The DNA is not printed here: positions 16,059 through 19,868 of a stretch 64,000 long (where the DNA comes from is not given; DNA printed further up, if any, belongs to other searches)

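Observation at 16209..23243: Two secreted lipoproteins pairing heme-c (CxxCH) motifs with a PPC domain, bracketing a PAE-like esterase and a CusF-like copper protein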

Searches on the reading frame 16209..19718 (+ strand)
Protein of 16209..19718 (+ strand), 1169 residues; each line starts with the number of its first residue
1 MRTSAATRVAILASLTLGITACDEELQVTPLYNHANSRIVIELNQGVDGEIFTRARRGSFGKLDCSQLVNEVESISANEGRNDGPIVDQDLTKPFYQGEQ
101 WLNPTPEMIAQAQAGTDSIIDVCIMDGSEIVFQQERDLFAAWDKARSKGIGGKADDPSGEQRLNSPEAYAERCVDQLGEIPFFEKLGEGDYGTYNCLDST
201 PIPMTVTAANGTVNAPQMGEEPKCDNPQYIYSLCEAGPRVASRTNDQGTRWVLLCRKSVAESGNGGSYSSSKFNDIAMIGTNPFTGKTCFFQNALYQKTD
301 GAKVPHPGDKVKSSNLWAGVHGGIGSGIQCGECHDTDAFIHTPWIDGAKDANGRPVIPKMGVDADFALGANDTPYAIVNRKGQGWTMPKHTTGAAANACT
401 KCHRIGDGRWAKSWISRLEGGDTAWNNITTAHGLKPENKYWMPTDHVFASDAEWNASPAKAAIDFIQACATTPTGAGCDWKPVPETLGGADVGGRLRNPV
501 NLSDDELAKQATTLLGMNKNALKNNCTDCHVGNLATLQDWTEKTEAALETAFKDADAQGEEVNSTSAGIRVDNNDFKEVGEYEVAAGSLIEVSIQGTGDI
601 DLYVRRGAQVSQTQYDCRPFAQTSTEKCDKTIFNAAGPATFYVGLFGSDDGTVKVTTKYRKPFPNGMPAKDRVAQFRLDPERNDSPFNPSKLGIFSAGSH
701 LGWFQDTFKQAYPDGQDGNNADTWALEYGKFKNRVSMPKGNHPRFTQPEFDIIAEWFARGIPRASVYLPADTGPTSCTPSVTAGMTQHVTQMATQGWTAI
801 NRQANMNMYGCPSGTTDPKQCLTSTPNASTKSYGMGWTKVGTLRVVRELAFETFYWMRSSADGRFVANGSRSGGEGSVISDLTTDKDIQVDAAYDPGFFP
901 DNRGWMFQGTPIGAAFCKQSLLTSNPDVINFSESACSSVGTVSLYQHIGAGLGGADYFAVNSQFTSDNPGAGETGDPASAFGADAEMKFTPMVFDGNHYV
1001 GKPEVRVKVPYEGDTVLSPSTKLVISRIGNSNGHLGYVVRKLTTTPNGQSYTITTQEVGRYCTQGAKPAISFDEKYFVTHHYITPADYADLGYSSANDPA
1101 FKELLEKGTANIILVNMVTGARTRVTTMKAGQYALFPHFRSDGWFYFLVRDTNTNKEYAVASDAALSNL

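Call 8: search_protein_families(library=pfam, proteins=[window:16209-19718:+], max_evalue=1)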
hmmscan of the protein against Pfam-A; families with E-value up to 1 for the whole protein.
window:16209-19718:+ (1169 aa): 5 families
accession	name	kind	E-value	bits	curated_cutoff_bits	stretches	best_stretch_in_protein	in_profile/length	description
PF04151.21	PPC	-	6.9e-07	30.5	25.9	1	583-646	8-69/70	Bacterial pre-peptidase C-terminal domain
PF14522.11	Cytochrome_C7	-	0.032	14.5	24.8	0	522-533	12-23/67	Cytochrome c7 and related cytochrome c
PF22113.1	Mtrc-MtrF_II-IV_dom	-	0.21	11.6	30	0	517-546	75-104/176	Outer membrane cytochrome MtrC/MtrF-like, domains II/IV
PF03264.19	Cytochrom_NNT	-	0.25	11.5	24.1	0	513-550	55-91/174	NapC/NirT cytochrome c family, N-terminal region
PF09699.15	Paired_CXXCH_1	-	0.39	10.9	20.6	0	396-403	6-13/41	Doubled CXXCH motif (Paired_CXXCH_1)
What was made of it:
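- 17874..18206 (+): PPC beta-sandwich inserted inside the heme-3 helical domain of g1 (aa ~556-666). Pfam PPC (call 8).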

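Call 9: search_protein_families(library=ncbifam, proteins=[window:16209-19718:+], max_evalue=1)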
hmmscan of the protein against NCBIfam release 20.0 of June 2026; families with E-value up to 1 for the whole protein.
window:16209-19718:+ (1169 aa): 2 families
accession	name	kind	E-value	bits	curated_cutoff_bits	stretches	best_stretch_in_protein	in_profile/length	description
TIGR04257.1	nanowire_3heme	domain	0.032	14.4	40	0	326-339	50-64/75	c(7)-type cytochrome triheme domain-containing protein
TIGR03153.1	cytochr_NrfH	equivalog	0.29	11.2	134.2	0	523-551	52-79/138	cytochrome c nitrite reductase small subunit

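Call 12: search_solved_structures(query=window:16209-19718:+, max_evalue=1)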
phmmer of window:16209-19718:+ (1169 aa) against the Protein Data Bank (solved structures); distinct sequences matched with E-value up to 1: 1.
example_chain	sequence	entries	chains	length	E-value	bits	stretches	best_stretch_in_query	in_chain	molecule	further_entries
2luw_A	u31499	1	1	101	4.3e-05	25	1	585-648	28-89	Metalloprotease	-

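Call 14: find_homologous_proteins(query=window:16209-19718:+)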
Query window:16209-19718:+ (1169 aa): 291 proteins with E <= 0.001 among 8000 candidates; the best 120 are listed.
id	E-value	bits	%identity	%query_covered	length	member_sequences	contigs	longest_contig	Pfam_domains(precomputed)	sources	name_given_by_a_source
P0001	0.0e+0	2489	90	100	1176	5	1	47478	-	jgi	jgi:hypothetical protein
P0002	0.0e+0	2483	89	100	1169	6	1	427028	PF04151.22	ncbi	-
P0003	0.0e+0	2049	74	98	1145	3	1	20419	PF04151.22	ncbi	ncbi:MAG TPA: PPC domain-containing protein [Kofleriaceae bacterium]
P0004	0.0e+0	2015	72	100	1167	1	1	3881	PF04151.22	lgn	-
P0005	0.0e+0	2010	71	100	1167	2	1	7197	PF04151.22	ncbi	-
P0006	0.0e+0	1977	71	100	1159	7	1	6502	PF04151.22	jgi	-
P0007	0.0e+0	1975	71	100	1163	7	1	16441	PF04151.22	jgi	-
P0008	0.0e+0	1944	70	99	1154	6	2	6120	PF04151.22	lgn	-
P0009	0.0e+0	1940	69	100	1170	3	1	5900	PF04151.22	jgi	jgi:hypothetical protein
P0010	0.0e+0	1930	69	100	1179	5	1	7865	PF04151.22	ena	-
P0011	0.0e+0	1925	69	100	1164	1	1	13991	PF04151.22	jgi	jgi:hypothetical protein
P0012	0.0e+0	1923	70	98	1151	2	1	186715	PF04151.22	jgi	jgi:hypothetical protein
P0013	0.0e+0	1898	69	100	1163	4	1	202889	PF04151.22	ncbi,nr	ncbi:MAG: PPC domain-containing protein [Myxococcales bacterium]|nr:PPC domain-containing protein [M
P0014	0.0e+0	1897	69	100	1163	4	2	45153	PF04151.22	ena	-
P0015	0.0e+0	1896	68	98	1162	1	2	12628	PF04151.22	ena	-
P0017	0.0e+0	1888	67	100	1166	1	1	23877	PF04151.22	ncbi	-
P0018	0.0e+0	1876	67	100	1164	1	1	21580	PF04151.22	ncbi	-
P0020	0.0e+0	1874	67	100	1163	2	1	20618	PF04151.22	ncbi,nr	ncbi:MAG: PPC domain-containing protein [Deltaproteobacteria bacterium]|nr:PPC domain-containing pro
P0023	0.0e+0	1848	67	100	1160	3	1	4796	PF04151.22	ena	-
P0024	0.0e+0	1835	67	100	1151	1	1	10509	PF04151.22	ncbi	-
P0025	0.0e+0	1833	66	100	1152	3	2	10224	PF04151.22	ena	-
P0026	0.0e+0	1828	67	100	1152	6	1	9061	PF04151.22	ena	-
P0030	0.0e+0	1803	65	99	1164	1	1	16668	PF04151.22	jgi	-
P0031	0.0e+0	1801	66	99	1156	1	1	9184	PF04151.22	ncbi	-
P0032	0.0e+0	1798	65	98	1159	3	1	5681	PF04151.22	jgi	-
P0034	0.0e+0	1785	65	98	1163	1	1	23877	PF04151.22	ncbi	-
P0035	0.0e+0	1785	65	100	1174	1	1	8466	PF04151.22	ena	-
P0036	0.0e+0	1783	64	99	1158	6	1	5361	PF04151.22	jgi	-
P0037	0.0e+0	1776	76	84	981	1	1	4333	PF04151.22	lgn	-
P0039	0.0e+0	1760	63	100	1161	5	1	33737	PF04151.22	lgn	-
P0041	0.0e+0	1752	64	98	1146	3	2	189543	PF04151.22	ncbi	ncbi:MAG: PPC domain-containing protein [Kofleriaceae bacterium]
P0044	0.0e+0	1742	63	100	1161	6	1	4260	PF04151.22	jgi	-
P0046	0.0e+0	1736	64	100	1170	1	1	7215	PF04151.22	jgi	jgi:cytochrome c553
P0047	0.0e+0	1735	63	100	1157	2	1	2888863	PF04151.22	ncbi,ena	-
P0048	0.0e+0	1734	62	100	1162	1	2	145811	PF04151.22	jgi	-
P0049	0.0e+0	1731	62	100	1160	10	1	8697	PF04151.22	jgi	jgi:hypothetical protein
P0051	0.0e+0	1729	62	100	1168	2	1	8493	PF04151.22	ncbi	-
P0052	0.0e+0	1729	63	100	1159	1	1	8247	PF04151.22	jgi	jgi:hypothetical protein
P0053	0.0e+0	1724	62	100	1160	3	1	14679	PF04151.22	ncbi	-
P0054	0.0e+0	1720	62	100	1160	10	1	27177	PF04151.22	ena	-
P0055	0.0e+0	1718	62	100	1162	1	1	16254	PF04151.22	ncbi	-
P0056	0.0e+0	1716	63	100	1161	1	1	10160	PF04151.22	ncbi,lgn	ncbi:MAG TPA: PPC domain-containing protein [Kofleriaceae bacterium]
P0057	0.0e+0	1711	62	100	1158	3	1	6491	PF04151.22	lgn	-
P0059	0.0e+0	1707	62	98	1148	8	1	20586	PF04151.22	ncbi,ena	-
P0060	0.0e+0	1703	63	100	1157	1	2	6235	PF04151.22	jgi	jgi:hypothetical protein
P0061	0.0e+0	1698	62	100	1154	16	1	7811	PF04151.22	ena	-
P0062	0.0e+0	1696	62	99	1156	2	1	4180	PF04151.22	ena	-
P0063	0.0e+0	1695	61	100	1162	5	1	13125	PF04151.22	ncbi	-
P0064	0.0e+0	1695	63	97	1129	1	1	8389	PF04151.22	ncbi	ncbi:MAG: PPC domain-containing protein [Kofleriaceae bacterium]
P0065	0.0e+0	1693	62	100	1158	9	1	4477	PF04151.22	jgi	jgi:hypothetical protein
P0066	0.0e+0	1692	62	100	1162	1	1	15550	PF04151.22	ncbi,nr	ncbi:MAG: PPC domain-containing protein [Proteobacteria bacterium]|nr:PPC domain-containing protein 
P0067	0.0e+0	1692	62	100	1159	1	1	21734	PF04151.22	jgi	jgi:hypothetical protein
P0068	0.0e+0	1692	62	98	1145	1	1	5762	PF04151.22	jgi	jgi:hypothetical protein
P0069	0.0e+0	1691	62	100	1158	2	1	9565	PF04151.22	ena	-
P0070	0.0e+0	1691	62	98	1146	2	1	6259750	PF04151.22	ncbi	ncbi:MAG: PPC domain-containing protein [Kofleriaceae bacterium]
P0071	0.0e+0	1690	61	100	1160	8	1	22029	PF04151.22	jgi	jgi:Bacterial pre-peptidase C-terminal domain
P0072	0.0e+0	1688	62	100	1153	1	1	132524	PF04151.22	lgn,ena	-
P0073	0.0e+0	1687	61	100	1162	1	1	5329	PF04151.22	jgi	-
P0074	0.0e+0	1685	61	98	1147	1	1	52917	PF04151.22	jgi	jgi:hypothetical protein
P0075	0.0e+0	1683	61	100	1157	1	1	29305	PF04151.22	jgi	jgi:hypothetical protein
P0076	0.0e+0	1683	61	100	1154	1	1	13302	PF04151.22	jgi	jgi:Bacterial pre-peptidase C-terminal domain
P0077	0.0e+0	1682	62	100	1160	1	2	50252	PF04151.22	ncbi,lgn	-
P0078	0.0e+0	1677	61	99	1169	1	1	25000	PF04151.22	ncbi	-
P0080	0.0e+0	1673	60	100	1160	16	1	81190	PF04151.22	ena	-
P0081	0.0e+0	1667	60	100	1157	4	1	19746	PF04151.22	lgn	-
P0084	0.0e+0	1659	61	100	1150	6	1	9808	PF04151.22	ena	-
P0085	0.0e+0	1659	60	100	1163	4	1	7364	PF04151.22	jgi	-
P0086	0.0e+0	1658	61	99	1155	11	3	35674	PF04151.22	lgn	-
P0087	0.0e+0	1656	61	100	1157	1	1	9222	PF04151.22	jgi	jgi:hypothetical protein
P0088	0.0e+0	1653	61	100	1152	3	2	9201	PF04151.22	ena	-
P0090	0.0e+0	1647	61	100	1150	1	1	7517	PF04151.22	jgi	jgi:hypothetical protein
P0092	0.0e+0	1629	60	100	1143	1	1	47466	PF04151.22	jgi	jgi:pre-peptidase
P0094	0.0e+0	1622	59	100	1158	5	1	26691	PF04151.22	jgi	jgi:hypothetical protein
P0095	0.0e+0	1616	59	100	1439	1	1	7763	PF04151.22,PF00932.26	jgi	-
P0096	0.0e+0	1613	60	100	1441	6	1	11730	PF04151.22,PF00932.26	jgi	jgi:hypothetical protein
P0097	0.0e+0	1612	60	98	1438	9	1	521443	PF04151.22,PF00932.26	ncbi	-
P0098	0.0e+0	1597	58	99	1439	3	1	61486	PF04151.22,PF00932.26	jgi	jgi:hypothetical protein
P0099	0.0e+0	1592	59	99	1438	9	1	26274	PF04151.22,PF00932.26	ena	-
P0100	0.0e+0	1589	60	100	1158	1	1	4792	PF04151.22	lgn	-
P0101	0.0e+0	1585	58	100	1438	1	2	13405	PF04151.22,PF00932.26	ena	-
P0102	0.0e+0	1578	59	98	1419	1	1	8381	PF04151.22,PF00932.26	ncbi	-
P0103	0.0e+0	1577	60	100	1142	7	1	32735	PF04151.22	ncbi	-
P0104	0.0e+0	1564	58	99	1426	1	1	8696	PF04151.22,PF00932.26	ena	-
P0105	0.0e+0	1557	58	98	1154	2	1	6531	PF04151.22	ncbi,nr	ncbi:MAG TPA: PPC domain-containing protein, partial [Kofleriaceae bacterium]|nr:PPC domain-containi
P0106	0.0e+0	1550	58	99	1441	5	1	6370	PF04151.22,PF00932.26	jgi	jgi:Lamin Tail Domain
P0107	0.0e+0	1549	62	88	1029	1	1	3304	PF04151.22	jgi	jgi:hypothetical protein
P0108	0.0e+0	1543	58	99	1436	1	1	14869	PF04151.22,PF00932.26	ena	-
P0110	0.0e+0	1509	57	99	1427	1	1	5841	PF04151.22,PF00932.26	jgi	jgi:hypothetical protein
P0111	0.0e+0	1508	58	99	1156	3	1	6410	PF04151.22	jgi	jgi:hypothetical protein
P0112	0.0e+0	1481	58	96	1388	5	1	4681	PF04151.22,PF00932.26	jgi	-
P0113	0.0e+0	1472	56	100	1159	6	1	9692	PF04151.22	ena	-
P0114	0.0e+0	1440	63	82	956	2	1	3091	PF04151.22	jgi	-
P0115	0.0e+0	1437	55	97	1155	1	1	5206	PF04151.22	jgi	jgi:hypothetical protein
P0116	0.0e+0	1433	56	99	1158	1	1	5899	PF04151.22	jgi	jgi:hypothetical protein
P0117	0.0e+0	1424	56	99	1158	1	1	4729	PF04151.22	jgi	-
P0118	0.0e+0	1398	58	87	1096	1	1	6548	PF04151.22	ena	-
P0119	0.0e+0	1394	53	99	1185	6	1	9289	PF04151.22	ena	-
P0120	0.0e+0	1385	50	67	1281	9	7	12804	PF04151.22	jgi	jgi:hypothetical protein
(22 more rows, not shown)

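Call 21: find_encoding_contigs(protein=P0070, flank=10000, max_places=2)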
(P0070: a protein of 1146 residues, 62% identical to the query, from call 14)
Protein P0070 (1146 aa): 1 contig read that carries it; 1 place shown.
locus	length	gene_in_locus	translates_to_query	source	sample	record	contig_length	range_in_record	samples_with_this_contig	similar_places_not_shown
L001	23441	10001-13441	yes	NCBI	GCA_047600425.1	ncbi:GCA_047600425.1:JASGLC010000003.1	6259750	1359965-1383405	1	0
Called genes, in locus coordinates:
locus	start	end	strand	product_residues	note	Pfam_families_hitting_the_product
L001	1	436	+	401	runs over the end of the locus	PF02369:Big_1 (faint), PF13620:CarboxypepD_reg (weak), PF13715:CarbopepD_reg_2 (faint), PF17789:MG4 (faint), PF22904:NOMO1-like_2nd (faint), PF13620:CarboxypepD_reg (weak)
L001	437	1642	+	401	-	PF02369:Big_1 (faint), PF13620:CarboxypepD_reg (weak), PF13715:CarbopepD_reg_2 (faint), PF15976:CooC_C (faint), PF17210:SdrD_B (faint), PF20598:DUF6795 (faint), PF25020:TTR_TEN1-4 (faint), PF13620:CarboxypepD_reg (weak)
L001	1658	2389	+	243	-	-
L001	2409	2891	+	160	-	-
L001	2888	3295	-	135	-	PF20789:4HBT_3C (weak), PF03061:4HBT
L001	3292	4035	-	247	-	PF00106:adh_short, PF08659:KR, PF23441:SDR, PF13561:adh_short_C2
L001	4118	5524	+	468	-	-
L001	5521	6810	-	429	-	-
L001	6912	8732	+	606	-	PF02771:Acyl-CoA_dh_N, PF02770:Acyl-CoA_dh_M, PF00441:Acyl-CoA_dh_1, PF08028:Acyl-CoA_dh_2 (weak), PF22924:ACOX_C_alpha1 (weak), PF12806:Acyl-CoA_dh_C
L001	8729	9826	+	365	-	-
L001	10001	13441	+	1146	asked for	PF04151:PPC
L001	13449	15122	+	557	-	PF04151:PPC (weak)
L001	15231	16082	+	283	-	-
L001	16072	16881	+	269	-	-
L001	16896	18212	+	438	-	PF07250:Glyoxal_oxid_N (faint), PF13415:Beta-prop_FBX42 (faint), PF25210:Kelch_FKB95 (faint), PF01344:Kelch_1 (faint), PF07646:Kelch_2 (faint), PF24681:Kelch_KLHDC2_KLHL20_DRC7 (weak), PF13418:Beta-prop_TYW4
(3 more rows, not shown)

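Call 22: find_encoding_contigs(protein=P0047, flank=8000, max_places=2)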
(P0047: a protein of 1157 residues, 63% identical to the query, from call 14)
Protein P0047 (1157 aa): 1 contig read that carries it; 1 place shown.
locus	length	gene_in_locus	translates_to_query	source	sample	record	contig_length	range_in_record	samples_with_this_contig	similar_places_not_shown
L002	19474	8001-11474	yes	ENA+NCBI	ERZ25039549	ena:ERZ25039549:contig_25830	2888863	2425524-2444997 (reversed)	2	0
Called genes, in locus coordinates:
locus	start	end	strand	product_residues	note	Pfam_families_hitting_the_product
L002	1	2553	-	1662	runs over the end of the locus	-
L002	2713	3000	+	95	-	-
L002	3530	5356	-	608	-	PF02771:Acyl-CoA_dh_N, PF02770:Acyl-CoA_dh_M, PF00441:Acyl-CoA_dh_1, PF08028:Acyl-CoA_dh_2 (weak), PF22924:ACOX_C_alpha1, PF12806:Acyl-CoA_dh_C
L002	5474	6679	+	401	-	-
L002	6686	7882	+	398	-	-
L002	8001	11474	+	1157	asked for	PF04151:PPC (weak)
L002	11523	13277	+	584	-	-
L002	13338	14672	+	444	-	-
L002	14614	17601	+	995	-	-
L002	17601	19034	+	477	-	-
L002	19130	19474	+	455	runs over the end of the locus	PF13646:HEAT_2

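Call 23: find_encoding_contigs(protein=P0097, flank=8000, max_places=2)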
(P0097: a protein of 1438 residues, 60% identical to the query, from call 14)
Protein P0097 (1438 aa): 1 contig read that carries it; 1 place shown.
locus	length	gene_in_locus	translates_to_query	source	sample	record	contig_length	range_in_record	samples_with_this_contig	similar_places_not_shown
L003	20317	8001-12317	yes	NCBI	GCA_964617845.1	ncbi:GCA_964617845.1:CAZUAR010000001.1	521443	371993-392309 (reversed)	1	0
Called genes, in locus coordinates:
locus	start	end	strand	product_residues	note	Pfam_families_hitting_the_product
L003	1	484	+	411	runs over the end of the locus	PF25390:WD40_RLD, PF13540:RCC1_2, PF13540:RCC1_2, PF25390:WD40_RLD, PF00415:RCC1, PF13540:RCC1_2, PF00415:RCC1, PF13540:RCC1_2, +2 more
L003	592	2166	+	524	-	PF00561:Abhydrolase_1, PF08386:Abhydrolase_4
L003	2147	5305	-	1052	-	PF00069:Pkinase, PF01636:APH (faint), PF07714:PK_Tyr_Ser-Thr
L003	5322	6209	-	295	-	-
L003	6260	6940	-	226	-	-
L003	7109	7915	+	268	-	PF01904:DUF72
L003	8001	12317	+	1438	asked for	PF04151:PPC (weak), PF00932:LTD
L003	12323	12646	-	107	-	-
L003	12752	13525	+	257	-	PF00106:adh_short, PF01370:Epimerase (weak), PF08659:KR, PF13561:adh_short_C2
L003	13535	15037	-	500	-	-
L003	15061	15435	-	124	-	-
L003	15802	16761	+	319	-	PF00089:Trypsin, PF13365:Trypsin_2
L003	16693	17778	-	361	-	PF00753:Lactamase_B (faint), PF13483:Lactamase_B_3, PF12706:Lactamase_B_2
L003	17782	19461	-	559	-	PF00133:tRNA-synt_1 (faint), PF09334:tRNA-synt_1g, PF19303:Anticodon_3 (weak)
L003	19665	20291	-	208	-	PF28474:DUF8412, PF13376:OmdA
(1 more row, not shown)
